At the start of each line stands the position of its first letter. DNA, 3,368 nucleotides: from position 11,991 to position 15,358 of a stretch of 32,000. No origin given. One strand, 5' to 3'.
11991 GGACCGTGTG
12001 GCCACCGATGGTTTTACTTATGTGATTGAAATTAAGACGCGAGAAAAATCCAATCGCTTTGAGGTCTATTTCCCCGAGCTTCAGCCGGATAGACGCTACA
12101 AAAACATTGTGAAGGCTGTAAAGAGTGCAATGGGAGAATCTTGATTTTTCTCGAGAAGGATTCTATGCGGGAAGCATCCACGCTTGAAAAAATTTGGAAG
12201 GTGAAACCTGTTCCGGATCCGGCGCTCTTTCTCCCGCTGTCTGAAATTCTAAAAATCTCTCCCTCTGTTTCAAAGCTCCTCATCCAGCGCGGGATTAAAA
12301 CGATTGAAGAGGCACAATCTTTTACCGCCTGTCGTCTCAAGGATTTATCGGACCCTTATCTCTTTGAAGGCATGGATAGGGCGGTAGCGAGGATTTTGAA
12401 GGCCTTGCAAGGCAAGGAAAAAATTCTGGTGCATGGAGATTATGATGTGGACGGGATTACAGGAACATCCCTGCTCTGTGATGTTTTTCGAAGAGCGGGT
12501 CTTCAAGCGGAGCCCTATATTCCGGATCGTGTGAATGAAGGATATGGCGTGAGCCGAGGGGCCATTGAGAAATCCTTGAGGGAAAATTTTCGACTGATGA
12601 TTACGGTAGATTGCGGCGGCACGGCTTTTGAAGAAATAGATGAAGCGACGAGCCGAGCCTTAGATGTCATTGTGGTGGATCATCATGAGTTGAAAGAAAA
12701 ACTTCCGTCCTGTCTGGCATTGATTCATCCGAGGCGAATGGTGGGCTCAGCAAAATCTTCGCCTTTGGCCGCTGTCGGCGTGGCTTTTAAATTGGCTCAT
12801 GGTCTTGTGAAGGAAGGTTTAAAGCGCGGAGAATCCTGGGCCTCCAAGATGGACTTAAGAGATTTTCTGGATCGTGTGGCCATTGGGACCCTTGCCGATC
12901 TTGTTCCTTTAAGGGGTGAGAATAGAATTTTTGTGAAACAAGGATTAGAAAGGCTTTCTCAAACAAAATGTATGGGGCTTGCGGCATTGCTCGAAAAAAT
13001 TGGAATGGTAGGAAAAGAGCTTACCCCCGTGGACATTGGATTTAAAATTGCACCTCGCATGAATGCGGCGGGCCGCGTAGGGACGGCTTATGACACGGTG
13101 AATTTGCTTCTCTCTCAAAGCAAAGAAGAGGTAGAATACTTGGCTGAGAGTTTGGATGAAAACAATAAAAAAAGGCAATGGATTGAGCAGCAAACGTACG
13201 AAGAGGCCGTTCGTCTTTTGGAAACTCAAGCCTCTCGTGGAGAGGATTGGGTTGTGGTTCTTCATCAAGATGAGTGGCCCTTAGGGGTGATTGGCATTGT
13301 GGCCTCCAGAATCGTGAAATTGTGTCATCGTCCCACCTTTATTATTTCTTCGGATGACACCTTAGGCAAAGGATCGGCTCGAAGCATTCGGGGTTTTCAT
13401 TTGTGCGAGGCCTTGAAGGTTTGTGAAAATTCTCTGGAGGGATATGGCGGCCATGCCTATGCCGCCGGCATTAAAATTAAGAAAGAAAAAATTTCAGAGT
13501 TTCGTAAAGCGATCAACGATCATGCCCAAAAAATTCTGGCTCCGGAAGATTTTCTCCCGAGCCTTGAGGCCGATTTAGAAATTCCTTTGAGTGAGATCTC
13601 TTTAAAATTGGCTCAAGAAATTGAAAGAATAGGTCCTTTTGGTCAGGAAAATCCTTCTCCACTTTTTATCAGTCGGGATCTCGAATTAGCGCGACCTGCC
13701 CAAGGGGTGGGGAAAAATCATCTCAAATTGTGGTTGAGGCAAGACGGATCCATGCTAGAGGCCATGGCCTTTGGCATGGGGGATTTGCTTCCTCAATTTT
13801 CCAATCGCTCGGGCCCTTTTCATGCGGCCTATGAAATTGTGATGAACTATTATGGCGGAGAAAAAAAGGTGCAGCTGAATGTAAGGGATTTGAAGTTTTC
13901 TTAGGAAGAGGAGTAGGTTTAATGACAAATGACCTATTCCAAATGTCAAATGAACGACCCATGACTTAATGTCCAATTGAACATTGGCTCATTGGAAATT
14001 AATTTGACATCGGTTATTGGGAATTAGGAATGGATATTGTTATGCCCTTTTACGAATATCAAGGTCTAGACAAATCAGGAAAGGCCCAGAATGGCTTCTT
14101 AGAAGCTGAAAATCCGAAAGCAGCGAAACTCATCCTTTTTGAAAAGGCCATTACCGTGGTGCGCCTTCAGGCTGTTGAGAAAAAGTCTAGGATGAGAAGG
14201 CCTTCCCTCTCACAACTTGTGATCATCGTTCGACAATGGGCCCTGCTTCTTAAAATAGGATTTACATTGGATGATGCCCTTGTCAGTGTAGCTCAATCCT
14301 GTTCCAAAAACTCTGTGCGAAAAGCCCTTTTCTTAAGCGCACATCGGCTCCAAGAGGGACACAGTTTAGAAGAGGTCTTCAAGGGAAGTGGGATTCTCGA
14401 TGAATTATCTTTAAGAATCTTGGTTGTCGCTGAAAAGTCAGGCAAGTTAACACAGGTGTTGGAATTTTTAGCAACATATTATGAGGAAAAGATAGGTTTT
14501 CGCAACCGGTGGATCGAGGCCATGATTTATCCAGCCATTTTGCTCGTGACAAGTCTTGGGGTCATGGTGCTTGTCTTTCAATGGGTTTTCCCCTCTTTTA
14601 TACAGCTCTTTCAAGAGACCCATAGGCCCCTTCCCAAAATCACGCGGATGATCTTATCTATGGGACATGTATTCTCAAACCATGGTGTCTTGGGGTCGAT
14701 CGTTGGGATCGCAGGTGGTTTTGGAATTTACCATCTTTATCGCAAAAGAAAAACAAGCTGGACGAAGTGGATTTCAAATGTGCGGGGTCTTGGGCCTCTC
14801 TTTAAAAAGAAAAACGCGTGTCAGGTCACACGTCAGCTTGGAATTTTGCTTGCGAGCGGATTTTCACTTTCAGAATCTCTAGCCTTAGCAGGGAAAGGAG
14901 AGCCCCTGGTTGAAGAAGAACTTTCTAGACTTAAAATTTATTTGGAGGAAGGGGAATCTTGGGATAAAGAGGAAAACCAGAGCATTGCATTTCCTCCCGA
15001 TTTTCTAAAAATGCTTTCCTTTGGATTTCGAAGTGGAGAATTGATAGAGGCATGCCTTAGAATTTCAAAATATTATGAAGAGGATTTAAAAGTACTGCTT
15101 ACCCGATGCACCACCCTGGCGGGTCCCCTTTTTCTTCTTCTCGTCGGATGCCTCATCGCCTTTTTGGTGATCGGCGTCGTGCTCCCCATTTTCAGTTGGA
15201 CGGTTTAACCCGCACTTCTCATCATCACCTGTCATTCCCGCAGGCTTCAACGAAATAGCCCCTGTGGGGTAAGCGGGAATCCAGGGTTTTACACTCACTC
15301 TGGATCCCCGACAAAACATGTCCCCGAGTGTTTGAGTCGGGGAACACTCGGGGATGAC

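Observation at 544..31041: Gene punctuation by hairpins whose arms are tandem 7-nt units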

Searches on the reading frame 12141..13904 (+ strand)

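Call 5: search_protein_families(library=pfam, proteins=[window:12141-13904:+])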
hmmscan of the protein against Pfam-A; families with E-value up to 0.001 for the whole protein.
window:12141-13904:+ (587 aa): 3 families
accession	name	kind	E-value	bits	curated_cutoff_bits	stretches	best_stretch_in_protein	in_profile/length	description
PF17768.7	RecJ_OB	-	9.2e-28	96.9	27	1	478-583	2-107/107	RecJ OB domain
PF01368.27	DHH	-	8.2e-22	78.2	28.1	1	94-227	1-104/125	DHH family, N-terminal domain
PF02272.25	DHHA1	-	1.2e-14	55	25.9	1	372-462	5-100/102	DHHA1 domain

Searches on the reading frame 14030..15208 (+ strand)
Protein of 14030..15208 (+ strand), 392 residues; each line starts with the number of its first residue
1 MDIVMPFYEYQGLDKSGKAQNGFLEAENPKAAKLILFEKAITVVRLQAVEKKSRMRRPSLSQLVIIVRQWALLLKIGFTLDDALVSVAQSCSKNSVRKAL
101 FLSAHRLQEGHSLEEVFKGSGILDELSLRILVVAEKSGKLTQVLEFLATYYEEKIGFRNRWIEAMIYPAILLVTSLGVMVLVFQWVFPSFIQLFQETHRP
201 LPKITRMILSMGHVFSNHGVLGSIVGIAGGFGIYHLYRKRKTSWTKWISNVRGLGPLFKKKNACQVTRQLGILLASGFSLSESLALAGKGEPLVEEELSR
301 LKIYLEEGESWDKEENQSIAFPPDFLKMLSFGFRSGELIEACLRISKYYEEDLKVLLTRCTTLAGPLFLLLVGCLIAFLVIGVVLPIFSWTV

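Call 6: search_protein_families(library=pfam, proteins=[window:14030-15208:+])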
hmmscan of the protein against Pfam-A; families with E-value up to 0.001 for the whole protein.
window:14030-15208:+ (392 aa): 1 family
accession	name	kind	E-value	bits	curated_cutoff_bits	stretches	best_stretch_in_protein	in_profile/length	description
PF00482.28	T2SSF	-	9.4e-41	139.1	25.2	2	67-188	2-125/125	Type II secretion system (T2SS), protein F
